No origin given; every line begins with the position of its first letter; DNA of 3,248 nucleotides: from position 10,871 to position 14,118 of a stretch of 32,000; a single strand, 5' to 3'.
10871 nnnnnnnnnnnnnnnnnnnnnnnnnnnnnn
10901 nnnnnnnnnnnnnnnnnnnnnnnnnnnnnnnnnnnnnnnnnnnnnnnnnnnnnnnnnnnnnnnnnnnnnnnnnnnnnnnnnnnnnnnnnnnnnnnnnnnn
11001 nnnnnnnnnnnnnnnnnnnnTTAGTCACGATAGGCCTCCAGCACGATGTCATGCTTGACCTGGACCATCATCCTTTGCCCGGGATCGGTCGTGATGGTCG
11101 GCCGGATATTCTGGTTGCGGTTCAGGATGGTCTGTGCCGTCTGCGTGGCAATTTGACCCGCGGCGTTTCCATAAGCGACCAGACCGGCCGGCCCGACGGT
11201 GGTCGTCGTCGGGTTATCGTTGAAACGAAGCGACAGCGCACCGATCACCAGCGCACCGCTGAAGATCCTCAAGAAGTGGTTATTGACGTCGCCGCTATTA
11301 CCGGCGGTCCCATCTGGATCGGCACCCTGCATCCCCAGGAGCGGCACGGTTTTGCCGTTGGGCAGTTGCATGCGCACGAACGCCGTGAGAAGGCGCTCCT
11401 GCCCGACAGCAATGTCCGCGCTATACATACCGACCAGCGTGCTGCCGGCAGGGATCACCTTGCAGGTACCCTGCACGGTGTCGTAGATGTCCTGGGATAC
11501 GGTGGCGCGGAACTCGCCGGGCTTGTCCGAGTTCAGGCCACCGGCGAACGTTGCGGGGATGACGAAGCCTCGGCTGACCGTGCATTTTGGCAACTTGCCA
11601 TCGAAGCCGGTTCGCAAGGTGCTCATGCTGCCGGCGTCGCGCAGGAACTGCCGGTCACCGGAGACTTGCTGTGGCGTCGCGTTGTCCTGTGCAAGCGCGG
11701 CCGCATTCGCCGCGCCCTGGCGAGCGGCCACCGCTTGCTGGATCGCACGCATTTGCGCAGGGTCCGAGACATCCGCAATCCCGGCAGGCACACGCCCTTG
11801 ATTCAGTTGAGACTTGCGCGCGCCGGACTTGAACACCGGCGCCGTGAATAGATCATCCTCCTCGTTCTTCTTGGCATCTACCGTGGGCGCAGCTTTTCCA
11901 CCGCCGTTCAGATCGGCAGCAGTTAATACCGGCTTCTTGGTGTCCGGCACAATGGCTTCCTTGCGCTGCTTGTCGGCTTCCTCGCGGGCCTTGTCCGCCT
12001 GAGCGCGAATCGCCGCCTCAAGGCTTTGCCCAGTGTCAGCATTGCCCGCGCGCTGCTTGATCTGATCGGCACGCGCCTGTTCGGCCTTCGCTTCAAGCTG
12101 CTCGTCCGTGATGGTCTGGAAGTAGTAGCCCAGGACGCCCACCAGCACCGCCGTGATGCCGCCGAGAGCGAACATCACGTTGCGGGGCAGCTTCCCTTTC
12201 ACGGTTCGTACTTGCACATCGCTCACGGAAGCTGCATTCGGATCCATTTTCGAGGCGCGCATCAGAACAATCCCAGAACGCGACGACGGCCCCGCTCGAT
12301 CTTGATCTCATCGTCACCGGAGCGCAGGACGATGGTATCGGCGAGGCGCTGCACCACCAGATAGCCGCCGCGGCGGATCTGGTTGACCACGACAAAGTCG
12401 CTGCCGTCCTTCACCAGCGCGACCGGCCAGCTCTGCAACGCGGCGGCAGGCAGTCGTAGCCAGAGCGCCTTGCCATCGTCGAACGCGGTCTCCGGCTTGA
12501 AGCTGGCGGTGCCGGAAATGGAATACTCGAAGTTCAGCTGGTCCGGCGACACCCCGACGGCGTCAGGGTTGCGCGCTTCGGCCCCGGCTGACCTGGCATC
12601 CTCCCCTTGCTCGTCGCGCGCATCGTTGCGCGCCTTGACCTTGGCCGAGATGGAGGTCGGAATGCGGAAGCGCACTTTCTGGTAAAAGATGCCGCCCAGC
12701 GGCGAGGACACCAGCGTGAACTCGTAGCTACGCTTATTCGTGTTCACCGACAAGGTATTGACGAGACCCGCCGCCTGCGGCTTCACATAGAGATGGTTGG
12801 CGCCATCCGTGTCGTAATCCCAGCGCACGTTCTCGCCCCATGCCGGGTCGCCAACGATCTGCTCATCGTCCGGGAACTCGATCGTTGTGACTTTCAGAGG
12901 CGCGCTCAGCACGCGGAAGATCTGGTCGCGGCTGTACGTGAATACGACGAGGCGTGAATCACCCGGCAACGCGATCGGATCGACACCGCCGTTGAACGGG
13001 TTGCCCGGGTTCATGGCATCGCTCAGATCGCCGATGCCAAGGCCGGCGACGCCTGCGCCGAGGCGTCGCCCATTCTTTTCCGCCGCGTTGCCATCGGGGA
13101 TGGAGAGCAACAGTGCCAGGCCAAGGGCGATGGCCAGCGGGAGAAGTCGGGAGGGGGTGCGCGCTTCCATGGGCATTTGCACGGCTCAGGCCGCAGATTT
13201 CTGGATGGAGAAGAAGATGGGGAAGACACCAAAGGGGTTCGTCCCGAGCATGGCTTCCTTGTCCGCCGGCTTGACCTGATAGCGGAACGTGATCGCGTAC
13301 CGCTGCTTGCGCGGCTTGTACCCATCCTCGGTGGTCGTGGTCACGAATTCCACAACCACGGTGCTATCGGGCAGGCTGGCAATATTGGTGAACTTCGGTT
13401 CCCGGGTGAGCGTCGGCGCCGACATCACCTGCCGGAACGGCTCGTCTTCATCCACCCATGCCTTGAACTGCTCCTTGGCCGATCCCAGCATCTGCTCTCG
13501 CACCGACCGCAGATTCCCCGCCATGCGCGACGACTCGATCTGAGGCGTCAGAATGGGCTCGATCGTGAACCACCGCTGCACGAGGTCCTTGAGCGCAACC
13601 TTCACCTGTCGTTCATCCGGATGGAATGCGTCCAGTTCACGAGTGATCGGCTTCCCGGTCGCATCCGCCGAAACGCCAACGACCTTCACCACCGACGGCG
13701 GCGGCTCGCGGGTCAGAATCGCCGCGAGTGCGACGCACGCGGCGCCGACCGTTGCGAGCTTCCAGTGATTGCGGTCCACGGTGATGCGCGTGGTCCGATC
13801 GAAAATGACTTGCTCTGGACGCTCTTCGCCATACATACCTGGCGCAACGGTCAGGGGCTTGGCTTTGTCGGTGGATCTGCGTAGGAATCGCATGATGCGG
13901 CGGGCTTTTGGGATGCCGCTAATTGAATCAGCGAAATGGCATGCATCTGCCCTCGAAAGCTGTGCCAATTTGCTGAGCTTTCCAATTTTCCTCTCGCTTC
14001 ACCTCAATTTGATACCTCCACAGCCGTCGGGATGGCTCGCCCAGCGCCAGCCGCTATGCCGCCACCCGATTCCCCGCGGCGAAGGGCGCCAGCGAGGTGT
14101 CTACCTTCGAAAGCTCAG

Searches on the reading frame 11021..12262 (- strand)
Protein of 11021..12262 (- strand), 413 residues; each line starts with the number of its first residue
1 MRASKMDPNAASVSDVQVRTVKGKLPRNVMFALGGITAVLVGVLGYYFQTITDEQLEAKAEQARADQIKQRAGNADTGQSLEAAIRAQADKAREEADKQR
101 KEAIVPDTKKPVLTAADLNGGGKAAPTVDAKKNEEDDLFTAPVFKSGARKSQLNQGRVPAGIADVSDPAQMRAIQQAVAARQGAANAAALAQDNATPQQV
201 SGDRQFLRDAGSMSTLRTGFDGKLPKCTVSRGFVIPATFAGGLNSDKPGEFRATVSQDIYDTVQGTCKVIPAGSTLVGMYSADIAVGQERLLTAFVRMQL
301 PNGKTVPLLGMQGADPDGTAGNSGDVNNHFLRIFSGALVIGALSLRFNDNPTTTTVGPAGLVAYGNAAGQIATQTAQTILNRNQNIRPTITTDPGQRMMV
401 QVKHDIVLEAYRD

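Call 3: search_protein_families(library=pfam, proteins=[window:11021-12262:-], max_evalue=0.1)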
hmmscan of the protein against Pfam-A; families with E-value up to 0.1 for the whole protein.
window:11021-12262:- (413 aa): 1 family
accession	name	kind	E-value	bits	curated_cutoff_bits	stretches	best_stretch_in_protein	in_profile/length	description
PF03743.19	TrbI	-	2e-50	171.7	35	1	229-408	2-188/188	Bacterial conjugation TrbI-like protein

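Call 4: search_protein_families(library=ncbifam, proteins=[window:11021-12262:-], max_evalue=0.1)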
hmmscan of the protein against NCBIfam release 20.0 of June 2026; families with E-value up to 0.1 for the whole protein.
window:11021-12262:- (413 aa): 6 families
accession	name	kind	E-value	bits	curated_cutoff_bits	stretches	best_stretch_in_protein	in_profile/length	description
NF010405.0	PRK13831.1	subfamily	4.8e-36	124.6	386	1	182-410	197-429/433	IncP-type conjugal transfer protein TrbI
NF038091.1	T4SS_VirB10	equivalog_domain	1.1e-33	116.5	220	1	226-409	8-192/197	type IV secretion system protein VirB10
NF038092.1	T4SS_ComB10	equivalog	6.1e-17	61.7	300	1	228-408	23-211/225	DNA type IV secretion system protein ComB10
NF041422.1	VirB10_subf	subfamily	5.9e-15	55.7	400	1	94-406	83-393/404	VirB10/TraB/TrbI family type IV secretion system protein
NF010429.0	PRK13855.1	equivalog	1e-12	48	374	1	225-406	178-355/377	type IV secretion system protein VirB10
NF000256.1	MsrSA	exception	0.066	11.7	1100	0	38-108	179-243/488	ABC-F type ribosomal protection protein Msr(A)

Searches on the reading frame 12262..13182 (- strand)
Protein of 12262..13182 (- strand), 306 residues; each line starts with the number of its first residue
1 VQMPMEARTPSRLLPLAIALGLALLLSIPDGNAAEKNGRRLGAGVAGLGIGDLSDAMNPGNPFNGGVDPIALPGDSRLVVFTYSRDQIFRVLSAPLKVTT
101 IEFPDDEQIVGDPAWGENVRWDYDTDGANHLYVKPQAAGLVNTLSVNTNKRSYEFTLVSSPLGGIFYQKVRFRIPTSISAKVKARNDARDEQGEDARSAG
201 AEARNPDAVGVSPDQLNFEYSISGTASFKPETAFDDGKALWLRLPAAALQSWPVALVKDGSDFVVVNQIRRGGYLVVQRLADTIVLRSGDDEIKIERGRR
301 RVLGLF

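Call 3: search_protein_families(library=pfam, proteins=[window:12262-13182:-], max_evalue=0.1)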
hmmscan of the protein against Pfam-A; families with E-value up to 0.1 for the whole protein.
window:12262-13182:- (306 aa): 1 family
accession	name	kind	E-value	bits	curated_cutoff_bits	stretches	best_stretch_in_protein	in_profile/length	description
PF03524.21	CagX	-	1.8e-48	165.5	34.2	1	76-297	1-197/198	Conjugal transfer protein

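Call 4: search_protein_families(library=ncbifam, proteins=[window:12262-13182:-], max_evalue=0.1)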
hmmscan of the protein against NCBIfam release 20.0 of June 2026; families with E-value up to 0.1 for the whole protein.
window:12262-13182:- (306 aa): 5 families
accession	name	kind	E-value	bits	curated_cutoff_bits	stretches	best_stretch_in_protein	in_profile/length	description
TIGR02781.1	VirB9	equivalog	1.5e-33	116.5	217.7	1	69-295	21-243/248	P-type conjugative transfer protein VirB9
TIGR02775.1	TrbG_Ti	equivalog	3e-28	98.7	180.85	1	79-289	3-206/206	P-type conjugative transfer protein TrbG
NF010413.0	PRK13839.1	subfamily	2.4e-22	79.4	388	1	77-290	61-266/279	conjugal transfer protein TrbG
NF010460.0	PRK13885.1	subfamily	9.2e-16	57.5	370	1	73-260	66-251/299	conjugal transfer protein TrbG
NF010435.0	PRK13861.1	equivalog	0.00062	19.3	255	1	73-291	29-259/293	type IV secretion system protein VirB9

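Call 34: find_homologous_proteins(query=window:12262-13182:-, max_evalue=0.00001)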
Query window:12262-13182:- (306 aa): 187 proteins with E <= 0.00001 among 8000 candidates; the best 120 are listed.
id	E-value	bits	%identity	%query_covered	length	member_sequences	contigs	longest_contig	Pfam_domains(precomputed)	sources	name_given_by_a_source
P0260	1.1e-197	673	100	99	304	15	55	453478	PF03524.22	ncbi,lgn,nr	ncbi:Type IV secretion system, conjugation protein (plasmid) [Cupriavidus necator H16]|nr:putative c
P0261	3.3e-188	642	95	99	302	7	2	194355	PF03524.22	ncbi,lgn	-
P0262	6.3e-187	638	95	99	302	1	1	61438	PF03524.22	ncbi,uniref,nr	ncbi:TrbG/VirB9 family P-type conjugative transfer protein [Cupriavidus sp. L7L]|uniref:TrbG/VirB9 f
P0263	1.1e-180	617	90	99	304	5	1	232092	PF03524.22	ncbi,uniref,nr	ncbi:type IV secretion system, conjugation protein [Cupriavidus taiwanensis]|uniref:Type IV secretio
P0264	1.0e-179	614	91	99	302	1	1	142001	PF03524.22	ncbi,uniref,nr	ncbi:TrbG/VirB9 family P-type conjugative transfer protein [Cupriavidus consociatus]|uniref:TrbG/Vir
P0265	2.7e-179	613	91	99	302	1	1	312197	PF03524.22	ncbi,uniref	ncbi:TrbG/VirB9 family P-type conjugative transfer protein [Cupriavidus sp. NPDC089707]|uniref:TrbG/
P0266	7.9e-172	588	87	99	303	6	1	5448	PF03524.22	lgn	-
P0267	7.1e-169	579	85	99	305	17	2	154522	PF03524.22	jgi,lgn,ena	-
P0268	5.8e-166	569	83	99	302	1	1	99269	PF03524.22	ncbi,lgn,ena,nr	nr:TrbG/VirB9 family P-type conjugative transfer protein [uncultured Cupriavidus sp.]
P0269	4.8e-165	566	83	99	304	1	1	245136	PF03524.22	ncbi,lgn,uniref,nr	ncbi:TrbG/VirB9 family P-type conjugative transfer protein [Cupriavidus agavae]|uniref:Type IV secre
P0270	3.7e-163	560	83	99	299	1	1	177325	PF03524.22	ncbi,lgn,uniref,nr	ncbi:type IV secretion system protein VirB9 [Cupriavidus sp. YR651]|uniref:TrbG/VirB9 family P-type 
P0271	9.3e-163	558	81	99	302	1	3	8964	PF03524.22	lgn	-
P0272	6.6e-162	556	82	99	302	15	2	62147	PF03524.22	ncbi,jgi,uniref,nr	ncbi:type IV secretion system protein TrbG [Cupriavidus metallidurans]|uniref:TrbG/VirB9 family P-ty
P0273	1.0e-160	552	81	99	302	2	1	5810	PF03524.22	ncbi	-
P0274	1.2e-160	552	80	99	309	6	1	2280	PF03524.22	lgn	-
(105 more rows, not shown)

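Call 93: search_dna_similar(query=window:12262-13170:-, collection=plasmids, mode=protein, max_evalue=1e-20, rows=spread, max_rows=40)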
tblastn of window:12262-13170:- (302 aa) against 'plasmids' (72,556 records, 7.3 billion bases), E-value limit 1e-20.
Records with a match: 144; places in all: 146; records where one place covers at least 80% of the query: 81.
Best place of each record, by identity: >=99% 2; 95-99% 2; 90-95% 1; 80-90% 7; 60-80% 12; <60% 120.
By first word of the organism name: Burkholderia 42; Cupriavidus 20; Rhizobium 17; Agrobacterium 15; Paraburkholderia 13; Ralstonia 7; Shinella 6; Caballeronia 5; Bradyrhizobium 5; Hydrogenophaga 3; and 9 more.
By predicted mobility (MOB-suite, as given by PLSDB): conjugative 90; non-mobilizable 38; mobilizable 16.
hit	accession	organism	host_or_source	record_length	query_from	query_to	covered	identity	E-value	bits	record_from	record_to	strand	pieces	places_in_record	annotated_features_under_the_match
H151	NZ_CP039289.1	Cupriavidus necator H16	single cell,sludge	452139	1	302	100%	100.0%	3e-174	541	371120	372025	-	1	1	TrbG/VirB9 family P-type conjugative transfer protein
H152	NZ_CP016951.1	Cupriavidus taiwanensis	Mimosa,single cell,nodules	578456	1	302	100%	91.1%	1e-160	502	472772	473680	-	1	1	TrbG/VirB9 family P-type conjugative transfer protein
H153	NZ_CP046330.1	Cupriavidus metallidurans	sedimentation pond in a zinc factory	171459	1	302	100%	88.1%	9e-159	496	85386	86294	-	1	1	TrbG/VirB9 family P-type conjugative transfer protein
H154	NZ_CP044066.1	Cupriavidus pauculus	Homo sapiens,clinical isolate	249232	1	302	100%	79.1%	3e-145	458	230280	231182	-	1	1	TrbG/VirB9 family P-type conjugative transfer protein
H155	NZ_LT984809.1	Cupriavidus taiwanensis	-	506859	48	302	84%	80.4%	2e-132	421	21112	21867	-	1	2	TrbG/VirB9 family P-type conjugative transfer protein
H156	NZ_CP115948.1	Ralstonia solanacearum MolK2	Musa sp.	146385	49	302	84%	69.8%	2e-113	367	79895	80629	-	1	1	TrbG/VirB9 family P-type conjugative transfer protein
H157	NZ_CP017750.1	Cupriavidus sp. USMAA2-4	cell culture,Sungai Pinang, Penang, ...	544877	48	300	84%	64.5%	8e-102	333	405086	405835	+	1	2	TrbG/VirB9 family P-type conjugative transfer protein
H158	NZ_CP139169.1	Robbsia andropogonis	Areca catechu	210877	49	302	84%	55.9%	5e-89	296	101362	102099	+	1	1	TrbG/VirB9 family P-type conjugative transfer protein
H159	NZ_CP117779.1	Burkholderia sp. FERM BP-3421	soil sample,soil sample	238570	49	301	84%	55.7%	4e-85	285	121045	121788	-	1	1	TrbG/VirB9 family P-type conjugative transfer protein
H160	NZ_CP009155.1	Burkholderia pseudomallei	environmental sample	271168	49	301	84%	55.5%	3e-85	286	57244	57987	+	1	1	TrbG/VirB9 family P-type conjugative transfer protein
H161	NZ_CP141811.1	Burkholderia thailandensis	Homo sapiens,tissue sample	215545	49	301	84%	55.3%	2e-85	286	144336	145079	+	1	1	TrbG/VirB9 family P-type conjugative transfer protein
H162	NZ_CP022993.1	Paraburkholderia aromaticivorans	-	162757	49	302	84%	54.7%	2e-84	283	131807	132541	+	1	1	TrbG/VirB9 family P-type conjugative transfer protein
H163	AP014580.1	Burkholderia sp. RPE67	Riptortus pedestris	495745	51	302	83%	54.8%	2e-88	295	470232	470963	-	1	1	conjugal transfer protein TrbG/VirB9/CagX | conjugation TrbI family protein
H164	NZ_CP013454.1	Burkholderia vietnamiensis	plant roots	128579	49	301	84%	54.5%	1e-85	287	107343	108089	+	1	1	TrbG/VirB9 family P-type conjugative transfer protein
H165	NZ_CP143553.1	Burkholderia multivorans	Homo sapiens,bronchoalveolar lavage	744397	49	301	84%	54.5%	2e-84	283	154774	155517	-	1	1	TrbG/VirB9 family P-type conjugative transfer protein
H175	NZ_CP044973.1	Hydrogenophaga sp. PBL-H3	-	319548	68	293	75%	34.7%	5e-30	126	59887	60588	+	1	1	TrbG/VirB9 family P-type conjugative transfer protein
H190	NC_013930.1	Thioalkalivibrio sp. K90mix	-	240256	59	297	79%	29.7%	3e-21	100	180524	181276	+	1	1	TrbG/VirB9 family P-type conjugative transfer protein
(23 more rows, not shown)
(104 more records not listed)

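Call 94: get_annotated_region(hit=H175, flank=9000)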
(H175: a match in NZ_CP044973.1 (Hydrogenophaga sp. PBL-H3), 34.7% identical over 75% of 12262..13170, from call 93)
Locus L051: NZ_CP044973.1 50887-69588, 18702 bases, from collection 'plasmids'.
description: Hydrogenophaga sp. PBL-H3 substr. PBL-H3(B4) plasmid pPBL-H3_B4-1, complete sequence
organism: Hydrogenophaga sp. PBL-H3 (NCBI taxid 434010)
taxonomy: Bacteria; Pseudomonadota; Betaproteobacteria; Burkholderiales; Comamonadaceae; Hydrogenophaga; Hydrogenophaga sp. PBL-H3
host: -; source: -; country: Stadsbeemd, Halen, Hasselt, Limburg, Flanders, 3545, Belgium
typing (MOB-suite, as given by PLSDB): conjugative; replicon rep_cluster_2238; relaxase MOBP; mating-pair formation MPF_T
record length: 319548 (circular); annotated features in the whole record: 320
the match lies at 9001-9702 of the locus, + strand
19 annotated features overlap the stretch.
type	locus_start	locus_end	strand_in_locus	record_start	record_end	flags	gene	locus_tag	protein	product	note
CDS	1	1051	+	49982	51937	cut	traD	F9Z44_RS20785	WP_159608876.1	conjugative transfer system coupling protein TraD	GO:0015074 - DNA integration [Evidence IEA]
CDS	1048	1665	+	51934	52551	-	-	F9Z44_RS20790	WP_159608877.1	hypothetical protein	-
CDS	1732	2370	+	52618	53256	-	-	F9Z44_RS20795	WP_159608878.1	DUF4400 domain-containing protein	-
CDS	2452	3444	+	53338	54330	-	-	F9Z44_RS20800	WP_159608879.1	ATPase, T2SS/T4P/T4SS family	-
CDS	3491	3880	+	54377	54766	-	-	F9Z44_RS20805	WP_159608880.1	TrbC/VirB2 family protein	-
CDS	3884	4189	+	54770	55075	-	-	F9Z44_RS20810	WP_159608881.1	VirB3 family type IV secretion system protein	-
CDS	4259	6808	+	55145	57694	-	-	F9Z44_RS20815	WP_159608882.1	type IV secretion system protein VirB4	-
CDS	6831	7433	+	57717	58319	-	-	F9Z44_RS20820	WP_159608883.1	lytic transglycosylase domain-containing protein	-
CDS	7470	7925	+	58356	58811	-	-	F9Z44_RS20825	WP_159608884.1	hypothetical protein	-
CDS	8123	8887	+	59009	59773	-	-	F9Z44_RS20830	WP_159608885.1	type IV secretion system protein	-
CDS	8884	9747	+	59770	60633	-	-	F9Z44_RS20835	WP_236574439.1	TrbG/VirB9 family P-type conjugative transfer protein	-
CDS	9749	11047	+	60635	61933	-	-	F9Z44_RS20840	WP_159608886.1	TrbI/VirB10 family protein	-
CDS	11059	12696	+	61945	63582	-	-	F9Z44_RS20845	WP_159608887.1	TcpQ domain-containing protein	-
CDS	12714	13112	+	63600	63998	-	-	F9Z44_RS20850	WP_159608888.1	TcpQ domain-containing protein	-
CDS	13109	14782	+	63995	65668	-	-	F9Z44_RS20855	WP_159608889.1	PilN family type IVB pilus formation outer membrane protein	GO:0009297 - pilus assembly [Evidence IEA]; GO:0009306 - protein secretion [Evidence IEA]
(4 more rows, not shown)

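Call 95: get_annotated_region(hit=H190, flank=9000)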
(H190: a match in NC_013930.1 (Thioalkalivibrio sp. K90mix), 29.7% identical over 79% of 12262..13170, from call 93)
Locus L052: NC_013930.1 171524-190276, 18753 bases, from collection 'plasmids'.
description: Thioalkalivibrio sp. K90mix plasmid pTK9001, complete sequence
organism: Thioalkalivibrio sp. K90mix (NCBI taxid 396595)
taxonomy: Bacteria; Pseudomonadota; Gammaproteobacteria; Chromatiales; Ectothiorhodospiraceae; Thioalkalivibrio; Thioalkalivibrio sp. K90mix
host: -; source: -; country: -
typing (MOB-suite, as given by PLSDB): conjugative; replicon rep_cluster_1585; relaxase MOBH; mating-pair formation MPF_T
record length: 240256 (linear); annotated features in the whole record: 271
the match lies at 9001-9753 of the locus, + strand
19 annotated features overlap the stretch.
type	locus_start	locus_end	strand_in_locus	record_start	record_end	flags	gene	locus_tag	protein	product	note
CDS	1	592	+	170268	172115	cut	traD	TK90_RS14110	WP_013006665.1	conjugative transfer system coupling protein TraD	GO:0015074 - DNA integration [Evidence IEA]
CDS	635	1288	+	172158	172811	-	-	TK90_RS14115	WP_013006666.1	DUF4400 domain-containing protein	-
CDS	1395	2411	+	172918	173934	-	-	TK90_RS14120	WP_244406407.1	ATPase, T2SS/T4P/T4SS family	-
CDS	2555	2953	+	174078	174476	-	-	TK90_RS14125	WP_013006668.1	TrbC/VirB2 family protein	-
CDS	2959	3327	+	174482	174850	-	-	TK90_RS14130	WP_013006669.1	TrbC/VirB2 family protein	-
CDS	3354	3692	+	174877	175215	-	-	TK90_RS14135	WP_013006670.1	VirB3 family type IV secretion system protein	-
CDS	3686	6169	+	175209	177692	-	-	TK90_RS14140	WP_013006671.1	type IV secretory pathway VirB4 components-like protein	-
CDS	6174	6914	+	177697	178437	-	-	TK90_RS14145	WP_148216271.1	hypothetical protein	-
CDS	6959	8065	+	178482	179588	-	-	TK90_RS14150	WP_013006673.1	type IV secretion system protein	GO:0030255 - protein secretion by the type IV secretion system [Evidence IEA]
CDS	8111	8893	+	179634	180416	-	-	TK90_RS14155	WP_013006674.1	type IV secretion system protein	-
CDS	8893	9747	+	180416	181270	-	-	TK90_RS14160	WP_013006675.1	TrbG/VirB9 family P-type conjugative transfer protein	-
CDS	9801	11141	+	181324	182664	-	-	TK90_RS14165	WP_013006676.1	TrbI/VirB10 family protein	-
CDS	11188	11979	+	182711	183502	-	-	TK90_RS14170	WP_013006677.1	lytic transglycosylase domain-containing protein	-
CDS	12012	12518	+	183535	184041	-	-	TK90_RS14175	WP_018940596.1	hypothetical protein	-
CDS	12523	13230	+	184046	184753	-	-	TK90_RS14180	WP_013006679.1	TcpQ domain-containing protein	-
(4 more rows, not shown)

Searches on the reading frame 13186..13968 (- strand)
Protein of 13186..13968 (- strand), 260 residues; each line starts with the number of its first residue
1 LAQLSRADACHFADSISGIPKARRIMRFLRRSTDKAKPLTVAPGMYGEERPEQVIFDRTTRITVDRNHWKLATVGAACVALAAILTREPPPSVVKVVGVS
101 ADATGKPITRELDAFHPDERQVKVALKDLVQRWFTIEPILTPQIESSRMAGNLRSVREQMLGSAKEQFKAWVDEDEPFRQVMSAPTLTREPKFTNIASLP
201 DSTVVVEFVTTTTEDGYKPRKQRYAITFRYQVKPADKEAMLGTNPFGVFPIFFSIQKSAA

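Call 3: search_protein_families(library=pfam, proteins=[window:13186-13968:-], max_evalue=0.1)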
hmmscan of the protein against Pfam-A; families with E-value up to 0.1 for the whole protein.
window:13186-13968:- (260 aa): 2 families
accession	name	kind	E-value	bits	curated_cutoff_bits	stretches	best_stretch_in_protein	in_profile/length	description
PF04335.19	VirB8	-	1.2e-33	117.2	23.2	1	51-257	2-212/213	VirB8 protein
PF07631.16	PSD4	-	0.017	16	23.3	1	120-187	49-116/128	Protein of unknown function (DUF1592)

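Call 4: search_protein_families(library=ncbifam, proteins=[window:13186-13968:-], max_evalue=0.1)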
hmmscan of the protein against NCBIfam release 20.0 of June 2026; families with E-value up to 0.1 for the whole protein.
window:13186-13968:- (260 aa): 1 family
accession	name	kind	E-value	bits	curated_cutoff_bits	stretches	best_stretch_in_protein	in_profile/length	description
NF010446.0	PRK13872.1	equivalog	0.00013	21.6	152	1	51-249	23-216/228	conjugal transfer protein TrbF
